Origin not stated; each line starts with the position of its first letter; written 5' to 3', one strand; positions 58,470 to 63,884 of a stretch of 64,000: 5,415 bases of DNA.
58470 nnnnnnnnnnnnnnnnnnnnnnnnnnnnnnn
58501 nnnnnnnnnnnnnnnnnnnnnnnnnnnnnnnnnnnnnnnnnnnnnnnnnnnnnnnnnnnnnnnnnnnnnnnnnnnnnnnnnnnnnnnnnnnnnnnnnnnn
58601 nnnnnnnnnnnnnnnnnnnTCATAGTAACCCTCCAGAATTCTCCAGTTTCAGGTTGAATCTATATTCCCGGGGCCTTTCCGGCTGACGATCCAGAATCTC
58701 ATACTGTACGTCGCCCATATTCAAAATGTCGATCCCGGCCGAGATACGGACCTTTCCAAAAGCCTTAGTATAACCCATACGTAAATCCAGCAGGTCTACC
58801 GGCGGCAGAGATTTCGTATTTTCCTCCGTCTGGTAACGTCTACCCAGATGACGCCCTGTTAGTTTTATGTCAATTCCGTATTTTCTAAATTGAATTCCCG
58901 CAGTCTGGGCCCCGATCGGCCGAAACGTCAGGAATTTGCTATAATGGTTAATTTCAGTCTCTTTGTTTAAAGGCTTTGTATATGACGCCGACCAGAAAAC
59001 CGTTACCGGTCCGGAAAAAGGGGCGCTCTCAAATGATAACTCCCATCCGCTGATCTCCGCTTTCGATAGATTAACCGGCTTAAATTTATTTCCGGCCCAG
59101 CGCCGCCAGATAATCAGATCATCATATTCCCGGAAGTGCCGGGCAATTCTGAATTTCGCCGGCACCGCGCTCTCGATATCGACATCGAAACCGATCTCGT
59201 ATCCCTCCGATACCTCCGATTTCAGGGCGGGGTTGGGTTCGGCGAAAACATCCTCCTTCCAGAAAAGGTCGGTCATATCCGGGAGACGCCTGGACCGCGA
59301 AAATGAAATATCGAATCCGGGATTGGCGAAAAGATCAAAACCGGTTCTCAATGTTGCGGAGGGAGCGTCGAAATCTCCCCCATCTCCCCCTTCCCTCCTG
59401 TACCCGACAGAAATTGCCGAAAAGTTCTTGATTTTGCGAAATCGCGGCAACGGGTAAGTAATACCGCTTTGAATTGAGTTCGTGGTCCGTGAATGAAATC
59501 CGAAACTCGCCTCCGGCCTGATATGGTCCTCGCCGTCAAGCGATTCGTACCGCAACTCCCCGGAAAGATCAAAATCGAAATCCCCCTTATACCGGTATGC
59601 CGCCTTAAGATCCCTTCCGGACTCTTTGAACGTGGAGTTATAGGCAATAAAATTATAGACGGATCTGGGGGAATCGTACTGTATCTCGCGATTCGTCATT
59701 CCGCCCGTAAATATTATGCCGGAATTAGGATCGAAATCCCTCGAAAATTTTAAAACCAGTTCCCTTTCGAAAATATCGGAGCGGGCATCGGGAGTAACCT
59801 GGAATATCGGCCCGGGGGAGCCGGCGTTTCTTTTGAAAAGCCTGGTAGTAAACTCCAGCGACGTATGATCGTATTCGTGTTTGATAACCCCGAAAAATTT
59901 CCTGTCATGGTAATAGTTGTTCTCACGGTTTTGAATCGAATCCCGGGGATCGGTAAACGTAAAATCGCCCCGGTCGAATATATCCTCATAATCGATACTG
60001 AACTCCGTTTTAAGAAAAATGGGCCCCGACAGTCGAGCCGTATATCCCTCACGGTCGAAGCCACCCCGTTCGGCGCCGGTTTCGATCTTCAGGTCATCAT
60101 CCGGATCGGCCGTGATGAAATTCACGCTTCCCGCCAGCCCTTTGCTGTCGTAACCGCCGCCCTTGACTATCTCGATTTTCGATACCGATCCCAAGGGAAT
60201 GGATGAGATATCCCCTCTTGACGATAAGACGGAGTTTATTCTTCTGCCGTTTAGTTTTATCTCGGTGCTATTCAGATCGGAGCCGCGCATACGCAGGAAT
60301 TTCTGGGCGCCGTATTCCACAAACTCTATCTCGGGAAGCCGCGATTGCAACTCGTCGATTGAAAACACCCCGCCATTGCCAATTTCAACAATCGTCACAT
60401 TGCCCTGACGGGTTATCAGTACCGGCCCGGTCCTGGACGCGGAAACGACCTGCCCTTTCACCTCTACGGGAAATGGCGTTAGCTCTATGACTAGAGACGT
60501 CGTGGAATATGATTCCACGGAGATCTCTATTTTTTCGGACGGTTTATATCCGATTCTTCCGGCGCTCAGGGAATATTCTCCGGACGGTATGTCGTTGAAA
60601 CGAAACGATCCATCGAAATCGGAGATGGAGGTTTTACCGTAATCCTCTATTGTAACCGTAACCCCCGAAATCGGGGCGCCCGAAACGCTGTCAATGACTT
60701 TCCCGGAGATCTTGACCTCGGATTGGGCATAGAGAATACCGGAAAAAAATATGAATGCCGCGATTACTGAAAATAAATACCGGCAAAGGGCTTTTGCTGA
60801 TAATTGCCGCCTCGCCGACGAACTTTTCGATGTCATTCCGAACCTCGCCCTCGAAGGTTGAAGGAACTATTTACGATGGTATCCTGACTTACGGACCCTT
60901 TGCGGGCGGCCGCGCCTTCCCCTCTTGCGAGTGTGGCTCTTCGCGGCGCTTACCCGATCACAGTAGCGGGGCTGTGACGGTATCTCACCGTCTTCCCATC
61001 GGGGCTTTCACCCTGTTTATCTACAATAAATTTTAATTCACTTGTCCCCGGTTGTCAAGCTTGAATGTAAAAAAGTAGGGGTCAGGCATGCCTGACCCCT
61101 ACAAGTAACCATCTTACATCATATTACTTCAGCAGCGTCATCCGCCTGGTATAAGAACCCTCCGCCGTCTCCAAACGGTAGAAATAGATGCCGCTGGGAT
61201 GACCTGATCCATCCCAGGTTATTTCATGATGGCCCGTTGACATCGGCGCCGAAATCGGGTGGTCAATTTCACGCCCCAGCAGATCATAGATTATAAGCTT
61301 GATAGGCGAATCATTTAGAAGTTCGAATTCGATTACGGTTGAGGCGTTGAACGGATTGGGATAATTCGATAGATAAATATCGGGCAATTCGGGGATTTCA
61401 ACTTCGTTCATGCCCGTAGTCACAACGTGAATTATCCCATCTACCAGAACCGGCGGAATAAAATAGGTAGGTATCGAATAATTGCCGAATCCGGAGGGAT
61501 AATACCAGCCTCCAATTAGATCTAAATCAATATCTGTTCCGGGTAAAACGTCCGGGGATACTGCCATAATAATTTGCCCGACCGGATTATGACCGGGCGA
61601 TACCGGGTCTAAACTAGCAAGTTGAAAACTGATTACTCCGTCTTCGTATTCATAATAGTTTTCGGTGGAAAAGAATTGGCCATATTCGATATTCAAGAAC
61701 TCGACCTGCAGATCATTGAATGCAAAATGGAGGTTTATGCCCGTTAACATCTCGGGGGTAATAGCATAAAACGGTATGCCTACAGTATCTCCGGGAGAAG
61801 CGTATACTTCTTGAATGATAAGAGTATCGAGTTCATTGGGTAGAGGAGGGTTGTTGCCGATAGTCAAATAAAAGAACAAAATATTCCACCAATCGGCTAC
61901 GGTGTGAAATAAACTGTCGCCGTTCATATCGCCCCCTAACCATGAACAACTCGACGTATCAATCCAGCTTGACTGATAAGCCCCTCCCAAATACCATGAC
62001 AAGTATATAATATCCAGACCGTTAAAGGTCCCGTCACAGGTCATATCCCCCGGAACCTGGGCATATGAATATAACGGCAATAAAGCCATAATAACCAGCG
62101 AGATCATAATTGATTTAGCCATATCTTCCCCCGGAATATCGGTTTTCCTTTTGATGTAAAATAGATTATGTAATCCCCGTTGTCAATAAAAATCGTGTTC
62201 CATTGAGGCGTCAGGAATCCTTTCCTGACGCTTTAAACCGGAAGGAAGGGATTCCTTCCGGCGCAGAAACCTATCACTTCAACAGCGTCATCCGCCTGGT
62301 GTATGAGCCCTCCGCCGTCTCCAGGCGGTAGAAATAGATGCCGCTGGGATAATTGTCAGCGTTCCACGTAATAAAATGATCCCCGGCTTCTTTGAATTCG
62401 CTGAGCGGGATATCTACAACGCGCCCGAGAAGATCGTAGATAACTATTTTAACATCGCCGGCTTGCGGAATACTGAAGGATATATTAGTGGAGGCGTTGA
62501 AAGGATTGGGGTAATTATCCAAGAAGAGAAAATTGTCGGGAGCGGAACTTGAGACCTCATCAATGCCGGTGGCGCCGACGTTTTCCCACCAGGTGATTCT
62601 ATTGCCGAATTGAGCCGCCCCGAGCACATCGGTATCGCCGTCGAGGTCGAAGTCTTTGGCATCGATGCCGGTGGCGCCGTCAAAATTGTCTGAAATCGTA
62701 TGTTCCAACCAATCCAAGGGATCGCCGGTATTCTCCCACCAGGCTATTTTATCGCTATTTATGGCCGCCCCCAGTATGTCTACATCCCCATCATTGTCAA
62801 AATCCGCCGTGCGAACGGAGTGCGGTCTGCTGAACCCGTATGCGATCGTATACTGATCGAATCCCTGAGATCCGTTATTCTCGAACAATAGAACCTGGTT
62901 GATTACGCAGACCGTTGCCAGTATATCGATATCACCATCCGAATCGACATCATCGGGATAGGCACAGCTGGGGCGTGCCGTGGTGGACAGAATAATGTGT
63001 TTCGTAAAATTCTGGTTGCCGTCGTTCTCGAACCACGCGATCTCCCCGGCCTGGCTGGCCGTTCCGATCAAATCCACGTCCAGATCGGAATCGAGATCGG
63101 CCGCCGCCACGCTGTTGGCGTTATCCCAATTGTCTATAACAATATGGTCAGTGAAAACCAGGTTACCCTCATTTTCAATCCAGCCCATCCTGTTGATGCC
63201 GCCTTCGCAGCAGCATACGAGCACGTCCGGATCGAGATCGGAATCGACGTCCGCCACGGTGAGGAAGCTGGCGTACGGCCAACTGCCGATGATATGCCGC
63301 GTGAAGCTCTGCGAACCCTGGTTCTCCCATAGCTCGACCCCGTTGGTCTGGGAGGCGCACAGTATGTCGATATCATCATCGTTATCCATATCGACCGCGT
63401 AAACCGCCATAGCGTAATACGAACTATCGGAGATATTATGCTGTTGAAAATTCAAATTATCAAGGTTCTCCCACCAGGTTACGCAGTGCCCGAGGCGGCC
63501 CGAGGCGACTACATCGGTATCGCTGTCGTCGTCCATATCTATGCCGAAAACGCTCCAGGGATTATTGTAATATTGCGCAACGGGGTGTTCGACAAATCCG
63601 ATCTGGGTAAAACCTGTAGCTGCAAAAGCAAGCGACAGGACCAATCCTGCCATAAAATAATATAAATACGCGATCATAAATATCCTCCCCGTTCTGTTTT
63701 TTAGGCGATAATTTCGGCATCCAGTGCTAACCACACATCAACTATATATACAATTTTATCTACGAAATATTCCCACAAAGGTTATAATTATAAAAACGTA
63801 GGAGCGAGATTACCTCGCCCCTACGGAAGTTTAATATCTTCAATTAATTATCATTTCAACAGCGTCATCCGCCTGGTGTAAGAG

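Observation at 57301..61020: Cobalamin riboswitch -> BtuB-like TonB receptor -> T9SS-secreted YVTN beta-propeller: a candidate BtuG-like B12-capture protein delivered by type IX secretion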

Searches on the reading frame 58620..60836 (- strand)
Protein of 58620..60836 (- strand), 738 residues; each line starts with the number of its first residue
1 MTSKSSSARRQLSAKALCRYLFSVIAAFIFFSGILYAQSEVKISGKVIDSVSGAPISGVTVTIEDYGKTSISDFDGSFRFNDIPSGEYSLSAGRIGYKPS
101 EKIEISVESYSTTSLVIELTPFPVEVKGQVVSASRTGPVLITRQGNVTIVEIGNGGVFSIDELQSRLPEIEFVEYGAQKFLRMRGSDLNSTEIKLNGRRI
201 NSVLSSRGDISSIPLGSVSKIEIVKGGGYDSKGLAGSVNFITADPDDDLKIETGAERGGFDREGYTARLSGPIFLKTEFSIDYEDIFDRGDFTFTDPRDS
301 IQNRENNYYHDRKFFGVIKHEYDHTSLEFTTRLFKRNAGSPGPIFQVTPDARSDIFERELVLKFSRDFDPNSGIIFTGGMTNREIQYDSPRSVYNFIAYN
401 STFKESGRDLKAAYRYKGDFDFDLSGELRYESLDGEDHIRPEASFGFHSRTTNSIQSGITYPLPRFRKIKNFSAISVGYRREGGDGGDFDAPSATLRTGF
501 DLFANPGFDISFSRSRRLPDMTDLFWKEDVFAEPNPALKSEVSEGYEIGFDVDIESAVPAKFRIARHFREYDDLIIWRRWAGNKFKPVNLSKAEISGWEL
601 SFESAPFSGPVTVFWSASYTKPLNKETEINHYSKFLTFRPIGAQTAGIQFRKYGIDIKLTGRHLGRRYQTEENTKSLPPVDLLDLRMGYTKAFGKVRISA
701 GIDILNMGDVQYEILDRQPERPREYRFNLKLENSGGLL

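Call 4: search_protein_families(library=pfam, proteins=[window:58620-60836:-], max_evalue=0.01)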
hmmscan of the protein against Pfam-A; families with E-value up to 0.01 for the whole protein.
window:58620-60836:- (738 aa): 6 families
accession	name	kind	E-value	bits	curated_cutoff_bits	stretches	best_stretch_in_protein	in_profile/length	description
PF13620.12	CarboxypepD_reg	-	4.5e-16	59.4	32.3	1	43-120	2-82/82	Carboxypeptidase regulatory-like domain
PF13715.12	CarbopepD_reg_2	-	8.5e-14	51.8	32.2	1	43-127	1-84/88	CarboxypepD_reg-like domain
PF00593.30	TonB_dep_Rec_b-barrel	-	1e-12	49.1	27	1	279-703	38-434/436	TonB dependent receptor-like, beta-barrel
PF07715.20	Plug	-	3e-07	31.4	23.9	1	151-228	16-95/107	TonB-dependent Receptor Plug Domain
PF17802.7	SpaA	-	0.0002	21.9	23.1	1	43-114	3-84/91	Prealbumin-like fold domain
PF09430.16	EMC7_beta-sandw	-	0.003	18.2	26.6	0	59-108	10-60/122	ER membrane protein complex subunit 7, beta-sandwich domain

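Call 5: search_protein_families(library=ncbifam, proteins=[window:58620-60836:-], max_evalue=0.1)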
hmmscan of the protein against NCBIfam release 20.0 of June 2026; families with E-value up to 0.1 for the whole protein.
window:58620-60836:- (738 aa): 11 families
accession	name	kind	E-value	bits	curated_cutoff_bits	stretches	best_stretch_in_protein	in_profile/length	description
TIGR01779.1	TonB-B12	equivalog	1.3e-15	57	599.7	2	496-729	391-610/614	TonB-dependent vitamin B12 receptor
NF007926.1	PRK10641.1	equivalog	1.9e-14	53.1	836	2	151-326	55-236/617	TonB-dependent vitamin B12 receptor BtuB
TIGR01786.1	TonB-hemlactrns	subfamily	3.8e-13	48.7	323.75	2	510-667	456-630/719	TonB-dependent hemoglobin/transferrin/lactoferrin family receptor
TIGR01783.1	TonB-siderophor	subfamily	2.1e-12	46.5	223.5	2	157-275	19-140/649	TonB-dependent siderophore receptor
TIGR01785.1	TonB-hemin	subfamily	2.4e-12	46.1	316.85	2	511-689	433-632/677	TonB-dependent heme/hemoglobin receptor family protein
NF052345.1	S_layer_anammox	exception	2.9e-11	41.5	1400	1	42-142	1314-1415/1596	Kustd1514 family S-layer glycoprotein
TIGR04056.1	OMP_RagA_SusC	subfamily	2.8e-08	32.6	368.25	1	42-101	2-58/981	SusC/RagA family TonB-linked outer membrane protein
NF049947.1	TonB_dep_PCPU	exception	4e-05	22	800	1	509-575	459-522/685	TonB-dependent receptor, PCPU motif-type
NF049946.1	TonB_dep_CU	exception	0.0074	14.6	700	1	176-229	98-154/683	TonB-dependent receptor, CU motif-type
NF007478.2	PRK10064.1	equivalog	0.014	13.7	745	1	167-243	74-158/663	catecholate siderophore receptor CirA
NF010051.0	PRK13528.1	subfamily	0.072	11.3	583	0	205-250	131-179/727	FepA family TonB-dependent siderophore receptor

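Call 29: search_solved_structures(query=window:58620-60836:-, max_evalue=0.00001)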
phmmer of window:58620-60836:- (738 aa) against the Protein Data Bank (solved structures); distinct sequences matched with E-value up to 0.00001: 0.

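Call 54: search_solved_structures(query=A4, max_evalue=0.00001)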
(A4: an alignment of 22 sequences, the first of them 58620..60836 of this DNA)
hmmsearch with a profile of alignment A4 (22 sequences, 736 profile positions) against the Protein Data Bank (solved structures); distinct sequences matched with E-value up to 0.00001: 78 (the best 60 are shown).
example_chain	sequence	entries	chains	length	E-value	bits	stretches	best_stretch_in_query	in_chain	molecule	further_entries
8blw_A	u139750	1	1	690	1.4e-69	238.3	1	119-735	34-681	Vitamin B12 transporter BtuB1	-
8bmx_C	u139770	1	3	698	1.2e-63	218.7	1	112-729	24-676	Putative TonB-linked outer membrane receptor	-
1nqf_A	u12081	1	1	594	1.7e-62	214.9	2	126-325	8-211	Vitamin B12 receptor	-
3rgn_A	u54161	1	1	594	4.5e-62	213.5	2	126-325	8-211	Vitamin B12 transporter BtuB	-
3rgm_A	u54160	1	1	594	8.2e-62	212.6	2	126-325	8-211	Vitamin B12 transporter BtuB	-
1nqe_A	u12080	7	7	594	1.3e-61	212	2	126-325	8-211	Vitamin B12 receptor | Vitamin B12 transporter btuB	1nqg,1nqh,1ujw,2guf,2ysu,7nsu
2gsk_A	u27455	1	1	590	1.9e-61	211.4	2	126-325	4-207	Vitamin B12 transporter btuB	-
3m8b_A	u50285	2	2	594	2.9e-61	210.8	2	133-325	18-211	Vitamin B12 transporter btuB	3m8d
8p97_A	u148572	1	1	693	1e-60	209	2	365-729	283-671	TonB-dependent receptor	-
8p98_A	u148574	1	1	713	1.2e-60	208.7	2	365-729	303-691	Vitamin B12 transporter BtuB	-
2hdf_A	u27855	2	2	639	3.8e-56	193.9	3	127-249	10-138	Colicin I receptor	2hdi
9nn6_A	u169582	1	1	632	4.2e-56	193.8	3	129-249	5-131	Colicin I receptor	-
9gbc_A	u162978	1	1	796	1.8e-51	178.4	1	18-294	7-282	TonB-linked outer membrane receptor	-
5fr8_A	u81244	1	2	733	2e-36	128.7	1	111-256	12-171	TONB-DEPENDENT SIDEROPHORE RECEPTOR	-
1fep_A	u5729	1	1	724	9.1e-34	119.9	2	124-249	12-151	FERRIC ENTEROBACTIN RECEPTOR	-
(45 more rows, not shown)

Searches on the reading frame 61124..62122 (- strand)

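Call 4: search_protein_families(library=pfam, proteins=[window:61124-62122:-], max_evalue=0.01)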
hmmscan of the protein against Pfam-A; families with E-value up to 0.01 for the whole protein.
window:61124-62122:- (332 aa): 1 family
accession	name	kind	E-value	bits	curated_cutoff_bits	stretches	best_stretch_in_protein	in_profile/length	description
PF18962.6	Por_Secre_tail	-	8e-08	32.9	27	1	254-328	2-73/75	Secretion system C-terminal sorting domain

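Call 5: search_protein_families(library=ncbifam, proteins=[window:61124-62122:-], max_evalue=0.1)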
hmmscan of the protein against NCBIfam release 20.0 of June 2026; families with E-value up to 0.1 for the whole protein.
window:61124-62122:- (332 aa): 4 families
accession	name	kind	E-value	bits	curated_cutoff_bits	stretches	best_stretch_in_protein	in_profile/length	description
TIGR04183.1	Por_Secre_tail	domain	9e-11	41.6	23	1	254-328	2-69/72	T9SS type A sorting domain-containing protein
NF052323.1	T9SSA_dep_M6i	equivalog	4.6e-09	34.8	600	1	253-320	960-1027/1043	T9SS-dependent M6-like inactivated metalloprotease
NF038113.1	T9SSA_dep_M36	equivalog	4.9e-05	21.7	885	1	251-328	793-866/869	T9SS-dependent M36 family metallopeptidase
NF033707.1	T9SS_sortase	equivalog_domain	0.0017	16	420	1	251-319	999-1077/1095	type IX secretion system sortase PorU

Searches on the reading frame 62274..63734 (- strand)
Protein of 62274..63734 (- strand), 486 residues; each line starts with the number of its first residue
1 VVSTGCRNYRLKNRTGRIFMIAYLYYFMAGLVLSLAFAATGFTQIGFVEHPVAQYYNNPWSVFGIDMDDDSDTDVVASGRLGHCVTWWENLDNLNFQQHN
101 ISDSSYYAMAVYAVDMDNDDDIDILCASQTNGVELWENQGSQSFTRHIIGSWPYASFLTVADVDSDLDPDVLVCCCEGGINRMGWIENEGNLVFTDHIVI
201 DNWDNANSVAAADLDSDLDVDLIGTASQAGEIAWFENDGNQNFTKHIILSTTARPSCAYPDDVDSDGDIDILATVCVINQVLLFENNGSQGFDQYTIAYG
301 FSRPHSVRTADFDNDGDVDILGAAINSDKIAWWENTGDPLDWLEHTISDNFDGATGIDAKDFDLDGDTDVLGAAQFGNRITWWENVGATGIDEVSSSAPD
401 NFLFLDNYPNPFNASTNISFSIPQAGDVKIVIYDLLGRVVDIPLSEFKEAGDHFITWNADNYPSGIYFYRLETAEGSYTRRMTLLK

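Call 4: search_protein_families(library=pfam, proteins=[window:62274-63734:-], max_evalue=0.01)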
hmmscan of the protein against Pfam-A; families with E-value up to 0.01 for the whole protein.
window:62274-63734:- (486 aa): 2 families
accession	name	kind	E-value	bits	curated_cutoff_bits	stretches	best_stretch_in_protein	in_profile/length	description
PF13517.12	FG-GAP_3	-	3.4e-36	124.1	26.9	6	262-321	1-60/61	FG-GAP-like repeat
PF18962.6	Por_Secre_tail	-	1.6e-11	44.8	27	1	408-482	2-73/75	Secretion system C-terminal sorting domain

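Call 5: search_protein_families(library=ncbifam, proteins=[window:62274-63734:-], max_evalue=0.1)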
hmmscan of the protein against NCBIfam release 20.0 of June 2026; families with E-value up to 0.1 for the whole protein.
window:62274-63734:- (486 aa): 4 families
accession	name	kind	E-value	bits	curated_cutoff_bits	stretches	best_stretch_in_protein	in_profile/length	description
TIGR04183.1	Por_Secre_tail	domain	2.9e-13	49.6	23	1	408-482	2-69/72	T9SS type A sorting domain-containing protein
NF052323.1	T9SSA_dep_M6i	equivalog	1.5e-12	46.4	600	1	407-474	960-1027/1043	T9SS-dependent M6-like inactivated metalloprotease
NF038113.1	T9SSA_dep_M36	equivalog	3.1e-08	32.3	885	1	405-482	794-866/869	T9SS-dependent M36 family metallopeptidase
NF033707.1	T9SS_sortase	equivalog_domain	0.00015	19.5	420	1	404-473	998-1077/1095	type IX secretion system sortase PorU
